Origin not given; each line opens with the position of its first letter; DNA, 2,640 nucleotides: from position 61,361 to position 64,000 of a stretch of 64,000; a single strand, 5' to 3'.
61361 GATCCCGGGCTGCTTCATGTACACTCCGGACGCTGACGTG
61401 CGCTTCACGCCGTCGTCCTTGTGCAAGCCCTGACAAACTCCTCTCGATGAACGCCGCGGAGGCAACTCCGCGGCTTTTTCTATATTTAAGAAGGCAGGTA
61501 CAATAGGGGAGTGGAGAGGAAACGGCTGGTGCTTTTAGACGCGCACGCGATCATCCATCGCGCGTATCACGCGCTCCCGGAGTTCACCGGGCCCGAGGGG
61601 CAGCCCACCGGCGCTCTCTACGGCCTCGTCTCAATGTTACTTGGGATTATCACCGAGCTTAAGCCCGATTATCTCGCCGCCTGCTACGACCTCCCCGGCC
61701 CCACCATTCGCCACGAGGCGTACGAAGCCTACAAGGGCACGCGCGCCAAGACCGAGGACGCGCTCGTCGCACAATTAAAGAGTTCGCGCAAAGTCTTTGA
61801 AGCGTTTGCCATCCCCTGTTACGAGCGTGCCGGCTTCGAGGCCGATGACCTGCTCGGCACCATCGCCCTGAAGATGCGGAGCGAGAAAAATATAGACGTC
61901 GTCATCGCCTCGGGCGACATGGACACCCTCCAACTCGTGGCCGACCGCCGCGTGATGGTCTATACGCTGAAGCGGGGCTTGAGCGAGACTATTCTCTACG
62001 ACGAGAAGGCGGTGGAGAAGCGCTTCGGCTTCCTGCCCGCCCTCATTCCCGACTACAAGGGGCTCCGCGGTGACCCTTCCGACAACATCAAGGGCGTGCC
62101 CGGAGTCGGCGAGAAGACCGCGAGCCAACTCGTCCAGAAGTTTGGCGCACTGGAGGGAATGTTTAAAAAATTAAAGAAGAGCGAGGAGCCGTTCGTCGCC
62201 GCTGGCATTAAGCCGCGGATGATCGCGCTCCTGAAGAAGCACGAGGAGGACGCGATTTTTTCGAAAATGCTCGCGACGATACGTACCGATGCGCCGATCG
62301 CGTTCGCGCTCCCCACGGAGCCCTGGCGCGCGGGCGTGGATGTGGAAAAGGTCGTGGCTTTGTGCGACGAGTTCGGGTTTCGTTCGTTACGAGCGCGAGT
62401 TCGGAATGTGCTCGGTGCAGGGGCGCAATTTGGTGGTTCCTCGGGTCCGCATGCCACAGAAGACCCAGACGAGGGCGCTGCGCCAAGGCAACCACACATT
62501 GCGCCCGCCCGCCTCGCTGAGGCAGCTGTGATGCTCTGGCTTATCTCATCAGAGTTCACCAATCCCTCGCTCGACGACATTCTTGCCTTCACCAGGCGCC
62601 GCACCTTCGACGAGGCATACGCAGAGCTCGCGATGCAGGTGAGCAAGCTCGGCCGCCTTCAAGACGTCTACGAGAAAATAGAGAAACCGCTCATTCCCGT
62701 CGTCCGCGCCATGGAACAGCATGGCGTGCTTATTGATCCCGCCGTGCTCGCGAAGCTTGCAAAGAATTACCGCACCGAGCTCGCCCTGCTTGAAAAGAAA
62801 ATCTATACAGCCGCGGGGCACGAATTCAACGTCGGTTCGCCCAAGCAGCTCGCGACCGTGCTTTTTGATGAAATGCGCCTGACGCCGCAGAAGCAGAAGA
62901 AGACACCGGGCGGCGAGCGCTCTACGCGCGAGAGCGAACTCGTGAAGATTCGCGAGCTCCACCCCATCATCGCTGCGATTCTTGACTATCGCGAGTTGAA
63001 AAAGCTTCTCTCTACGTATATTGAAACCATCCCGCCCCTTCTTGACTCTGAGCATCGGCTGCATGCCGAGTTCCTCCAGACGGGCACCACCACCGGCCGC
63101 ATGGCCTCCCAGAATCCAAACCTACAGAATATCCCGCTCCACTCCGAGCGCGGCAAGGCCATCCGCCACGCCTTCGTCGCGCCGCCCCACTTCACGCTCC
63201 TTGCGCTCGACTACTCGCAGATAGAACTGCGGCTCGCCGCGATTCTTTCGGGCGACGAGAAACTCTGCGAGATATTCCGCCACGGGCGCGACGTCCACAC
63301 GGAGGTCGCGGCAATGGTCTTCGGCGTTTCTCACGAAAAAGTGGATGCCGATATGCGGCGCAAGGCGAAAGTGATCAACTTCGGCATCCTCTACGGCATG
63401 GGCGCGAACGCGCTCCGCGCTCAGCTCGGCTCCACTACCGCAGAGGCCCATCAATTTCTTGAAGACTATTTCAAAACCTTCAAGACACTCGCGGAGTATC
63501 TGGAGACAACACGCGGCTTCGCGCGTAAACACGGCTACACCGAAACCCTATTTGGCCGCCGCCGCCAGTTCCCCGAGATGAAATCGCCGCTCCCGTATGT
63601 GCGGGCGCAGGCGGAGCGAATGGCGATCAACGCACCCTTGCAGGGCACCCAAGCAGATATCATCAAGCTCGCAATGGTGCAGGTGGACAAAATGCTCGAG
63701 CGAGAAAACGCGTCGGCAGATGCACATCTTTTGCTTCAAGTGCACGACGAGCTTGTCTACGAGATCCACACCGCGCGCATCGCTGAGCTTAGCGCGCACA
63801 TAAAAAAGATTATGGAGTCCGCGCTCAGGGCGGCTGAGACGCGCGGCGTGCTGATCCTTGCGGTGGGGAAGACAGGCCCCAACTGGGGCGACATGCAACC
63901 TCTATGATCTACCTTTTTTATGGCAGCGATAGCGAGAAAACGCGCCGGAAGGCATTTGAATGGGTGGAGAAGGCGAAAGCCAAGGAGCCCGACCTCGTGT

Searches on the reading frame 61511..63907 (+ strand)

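Call 54: search_protein_families(library=pfam, proteins=[window:61511-63907:+], max_evalue=0.01)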
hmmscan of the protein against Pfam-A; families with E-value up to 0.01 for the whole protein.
window:61511-63907:+ (798 aa): 3 families
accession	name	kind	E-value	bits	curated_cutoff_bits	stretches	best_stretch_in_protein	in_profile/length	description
PF00476.26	DNA_pol_A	-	1.6e-133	445.8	34.3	1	412-794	3-381/381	DNA polymerase family A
PF02739.22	5_3_exonuc_N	-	1.4e-47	161.9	34.3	1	5-173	1-164/164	5'-3' exonuclease, N-terminal resolvase-like domain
PF01367.25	5_3_exonuc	-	1.2e-24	87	40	1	176-267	3-86/97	5'-3' exonuclease, C-terminal SAM fold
